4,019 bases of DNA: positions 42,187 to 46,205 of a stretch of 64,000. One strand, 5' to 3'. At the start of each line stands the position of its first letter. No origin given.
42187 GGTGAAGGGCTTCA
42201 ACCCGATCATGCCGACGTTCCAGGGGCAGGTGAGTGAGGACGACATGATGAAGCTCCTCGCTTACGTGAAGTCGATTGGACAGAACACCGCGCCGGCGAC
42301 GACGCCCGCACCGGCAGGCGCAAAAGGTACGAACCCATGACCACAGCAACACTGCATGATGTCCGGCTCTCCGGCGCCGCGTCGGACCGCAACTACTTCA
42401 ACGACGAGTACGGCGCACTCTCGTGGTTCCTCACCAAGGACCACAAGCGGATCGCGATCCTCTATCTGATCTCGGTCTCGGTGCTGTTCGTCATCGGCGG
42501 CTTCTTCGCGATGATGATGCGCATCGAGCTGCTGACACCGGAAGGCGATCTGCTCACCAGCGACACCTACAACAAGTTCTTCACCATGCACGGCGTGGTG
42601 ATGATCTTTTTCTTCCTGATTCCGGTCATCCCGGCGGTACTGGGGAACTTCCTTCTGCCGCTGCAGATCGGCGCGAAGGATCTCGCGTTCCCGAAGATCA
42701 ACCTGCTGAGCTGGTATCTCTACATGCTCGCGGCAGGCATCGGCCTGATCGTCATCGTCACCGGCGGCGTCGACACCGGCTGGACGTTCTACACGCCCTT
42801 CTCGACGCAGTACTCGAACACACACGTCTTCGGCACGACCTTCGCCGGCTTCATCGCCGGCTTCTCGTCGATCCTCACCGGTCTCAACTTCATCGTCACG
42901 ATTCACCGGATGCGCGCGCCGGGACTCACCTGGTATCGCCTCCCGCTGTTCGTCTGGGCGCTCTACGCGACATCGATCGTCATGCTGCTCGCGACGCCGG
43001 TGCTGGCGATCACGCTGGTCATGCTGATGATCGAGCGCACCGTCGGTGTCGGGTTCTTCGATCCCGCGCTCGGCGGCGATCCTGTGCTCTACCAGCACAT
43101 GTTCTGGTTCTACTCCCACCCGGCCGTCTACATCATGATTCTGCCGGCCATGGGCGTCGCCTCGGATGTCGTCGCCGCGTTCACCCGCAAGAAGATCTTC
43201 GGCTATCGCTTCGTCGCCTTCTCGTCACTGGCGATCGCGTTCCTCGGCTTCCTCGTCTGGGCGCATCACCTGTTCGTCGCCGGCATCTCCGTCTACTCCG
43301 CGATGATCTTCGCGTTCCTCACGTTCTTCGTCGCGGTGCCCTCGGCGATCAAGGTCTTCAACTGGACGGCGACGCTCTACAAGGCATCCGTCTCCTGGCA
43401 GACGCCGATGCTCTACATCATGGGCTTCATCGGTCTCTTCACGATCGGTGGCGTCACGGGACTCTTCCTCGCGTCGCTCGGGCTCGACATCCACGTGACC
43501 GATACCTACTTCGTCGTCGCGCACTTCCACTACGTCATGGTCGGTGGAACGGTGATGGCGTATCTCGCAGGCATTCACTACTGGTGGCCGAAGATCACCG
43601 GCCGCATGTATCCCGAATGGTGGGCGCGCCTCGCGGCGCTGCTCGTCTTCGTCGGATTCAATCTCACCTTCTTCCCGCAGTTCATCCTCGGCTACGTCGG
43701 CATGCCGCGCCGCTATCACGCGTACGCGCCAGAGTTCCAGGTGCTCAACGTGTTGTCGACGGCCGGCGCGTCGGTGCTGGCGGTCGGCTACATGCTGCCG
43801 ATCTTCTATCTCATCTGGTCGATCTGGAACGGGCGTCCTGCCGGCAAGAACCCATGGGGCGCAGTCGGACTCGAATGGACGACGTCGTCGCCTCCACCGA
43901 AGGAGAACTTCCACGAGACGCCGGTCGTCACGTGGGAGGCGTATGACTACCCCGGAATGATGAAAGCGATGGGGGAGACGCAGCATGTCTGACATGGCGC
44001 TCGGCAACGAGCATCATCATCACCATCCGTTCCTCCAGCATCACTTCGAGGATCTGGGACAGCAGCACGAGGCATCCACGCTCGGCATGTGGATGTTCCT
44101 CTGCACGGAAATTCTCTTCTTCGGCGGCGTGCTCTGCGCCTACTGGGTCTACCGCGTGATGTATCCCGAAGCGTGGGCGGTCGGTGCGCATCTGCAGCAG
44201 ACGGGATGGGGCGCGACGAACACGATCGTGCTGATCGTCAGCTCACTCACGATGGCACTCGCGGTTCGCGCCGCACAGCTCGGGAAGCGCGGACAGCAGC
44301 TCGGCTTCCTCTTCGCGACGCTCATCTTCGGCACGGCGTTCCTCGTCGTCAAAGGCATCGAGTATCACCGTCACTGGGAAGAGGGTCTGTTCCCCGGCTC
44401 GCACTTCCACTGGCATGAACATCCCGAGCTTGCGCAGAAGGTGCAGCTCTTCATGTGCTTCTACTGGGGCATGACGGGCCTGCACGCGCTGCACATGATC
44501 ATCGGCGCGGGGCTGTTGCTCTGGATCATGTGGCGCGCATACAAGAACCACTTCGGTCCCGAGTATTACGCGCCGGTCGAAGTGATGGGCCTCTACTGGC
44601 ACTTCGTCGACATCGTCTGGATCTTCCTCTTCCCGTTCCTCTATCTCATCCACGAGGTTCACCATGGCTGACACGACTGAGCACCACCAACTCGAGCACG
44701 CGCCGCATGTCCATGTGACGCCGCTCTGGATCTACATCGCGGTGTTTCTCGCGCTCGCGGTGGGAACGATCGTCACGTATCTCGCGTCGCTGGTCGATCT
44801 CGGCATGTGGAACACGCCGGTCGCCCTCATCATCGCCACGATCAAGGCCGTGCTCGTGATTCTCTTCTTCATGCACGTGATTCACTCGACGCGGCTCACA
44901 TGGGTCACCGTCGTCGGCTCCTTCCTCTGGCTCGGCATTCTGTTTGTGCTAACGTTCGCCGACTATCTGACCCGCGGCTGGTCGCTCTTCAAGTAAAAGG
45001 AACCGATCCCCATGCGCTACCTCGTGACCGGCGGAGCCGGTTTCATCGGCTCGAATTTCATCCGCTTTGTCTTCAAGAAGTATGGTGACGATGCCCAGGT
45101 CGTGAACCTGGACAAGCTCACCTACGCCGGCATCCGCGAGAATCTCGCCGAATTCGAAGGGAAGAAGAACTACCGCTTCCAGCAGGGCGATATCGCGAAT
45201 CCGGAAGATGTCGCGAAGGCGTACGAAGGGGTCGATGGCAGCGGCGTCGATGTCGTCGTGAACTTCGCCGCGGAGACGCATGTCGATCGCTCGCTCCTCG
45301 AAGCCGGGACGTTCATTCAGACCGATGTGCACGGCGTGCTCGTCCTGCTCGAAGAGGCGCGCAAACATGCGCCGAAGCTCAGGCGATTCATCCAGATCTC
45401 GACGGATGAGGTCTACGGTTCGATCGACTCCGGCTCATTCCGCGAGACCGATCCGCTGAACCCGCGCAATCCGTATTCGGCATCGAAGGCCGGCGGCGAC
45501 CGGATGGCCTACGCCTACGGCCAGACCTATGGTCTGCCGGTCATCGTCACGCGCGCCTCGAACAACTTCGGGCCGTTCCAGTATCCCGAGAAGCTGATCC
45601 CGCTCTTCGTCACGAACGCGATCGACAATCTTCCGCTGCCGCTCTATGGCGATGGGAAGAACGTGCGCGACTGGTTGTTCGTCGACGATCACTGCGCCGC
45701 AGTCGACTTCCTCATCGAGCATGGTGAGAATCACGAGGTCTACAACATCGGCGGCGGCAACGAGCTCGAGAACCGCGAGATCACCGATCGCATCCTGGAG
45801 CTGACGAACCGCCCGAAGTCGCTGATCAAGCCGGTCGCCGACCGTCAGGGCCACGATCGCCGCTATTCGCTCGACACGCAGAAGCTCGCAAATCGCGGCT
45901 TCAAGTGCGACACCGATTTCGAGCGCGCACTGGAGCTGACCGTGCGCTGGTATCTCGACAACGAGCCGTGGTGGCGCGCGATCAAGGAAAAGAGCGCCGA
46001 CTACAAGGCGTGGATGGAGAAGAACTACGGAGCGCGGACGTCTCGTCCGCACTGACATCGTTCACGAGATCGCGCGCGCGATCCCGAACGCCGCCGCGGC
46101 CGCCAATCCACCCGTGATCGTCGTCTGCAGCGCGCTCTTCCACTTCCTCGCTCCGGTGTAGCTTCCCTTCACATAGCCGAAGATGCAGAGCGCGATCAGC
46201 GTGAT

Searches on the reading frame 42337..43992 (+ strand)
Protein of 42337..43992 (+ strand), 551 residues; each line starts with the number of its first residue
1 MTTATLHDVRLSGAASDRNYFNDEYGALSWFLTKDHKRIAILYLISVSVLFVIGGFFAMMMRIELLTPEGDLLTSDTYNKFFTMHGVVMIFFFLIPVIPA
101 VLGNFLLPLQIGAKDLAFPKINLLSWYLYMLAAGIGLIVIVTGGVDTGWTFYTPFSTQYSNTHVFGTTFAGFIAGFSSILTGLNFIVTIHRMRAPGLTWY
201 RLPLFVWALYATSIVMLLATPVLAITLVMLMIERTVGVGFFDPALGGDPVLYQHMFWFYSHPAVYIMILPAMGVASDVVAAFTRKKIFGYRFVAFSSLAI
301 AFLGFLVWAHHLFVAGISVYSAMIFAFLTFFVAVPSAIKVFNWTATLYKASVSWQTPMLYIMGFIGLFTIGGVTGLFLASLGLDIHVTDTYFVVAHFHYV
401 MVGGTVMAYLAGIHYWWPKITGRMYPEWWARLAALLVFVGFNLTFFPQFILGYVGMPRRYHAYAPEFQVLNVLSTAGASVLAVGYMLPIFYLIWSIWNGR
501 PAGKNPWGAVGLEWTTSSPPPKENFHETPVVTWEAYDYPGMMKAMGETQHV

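Call 25: search_protein_families(library=pfam, proteins=[window:42337-43992:+], max_evalue=0.001)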
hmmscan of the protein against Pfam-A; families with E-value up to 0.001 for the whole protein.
window:42337-43992:+ (551 aa): 1 family
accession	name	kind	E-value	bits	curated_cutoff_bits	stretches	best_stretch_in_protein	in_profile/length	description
PF00115.25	COX1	-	2.4e-148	495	34.8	1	38-479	1-435/436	Cytochrome C and Quinol oxidase polypeptide I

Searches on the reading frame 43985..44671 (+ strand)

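Call 83: search_protein_families(library=pfam, proteins=[window:43985-44671:+], max_evalue=0.0001)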
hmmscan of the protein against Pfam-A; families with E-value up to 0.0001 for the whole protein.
window:43985-44671:+ (228 aa): 1 family
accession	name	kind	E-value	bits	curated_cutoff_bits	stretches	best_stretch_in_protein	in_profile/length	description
PF00510.24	COX3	-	5e-20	72.9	23.8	1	32-221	77-255/258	Cytochrome c oxidase subunit III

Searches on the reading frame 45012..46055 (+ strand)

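Call 83: search_protein_families(library=pfam, proteins=[window:45012-46055:+], max_evalue=0.0001)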
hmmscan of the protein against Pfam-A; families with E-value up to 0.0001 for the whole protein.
window:45012-46055:+ (347 aa): 6 families
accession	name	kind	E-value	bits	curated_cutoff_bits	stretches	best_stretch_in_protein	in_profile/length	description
PF16363.11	GDP_Man_Dehyd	-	7.5e-68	229.9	27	1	4-307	1-329/332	GDP-mannose 4,6 dehydratase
PF01370.27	Epimerase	-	5.3e-59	200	20.9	1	4-247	2-240/240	NAD dependent epimerase/dehydratase family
PF04321.23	RmlD_sub_bind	-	2.5e-15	56.7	27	1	1-307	1-278/287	RmlD substrate binding domain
PF02719.21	Polysacc_synt_2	-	9.6e-12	45.1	20.2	1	4-265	2-247/293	Polysaccharide biosynthesis protein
PF01073.25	3Beta_HSD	-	1.3e-11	44.5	22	1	4-226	1-220/280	3-beta hydroxysteroid dehydrogenase/isomerase family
PF07993.18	NAD_binding_4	-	6.5e-09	35.8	20.1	1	5-184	1-206/258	Male sterility protein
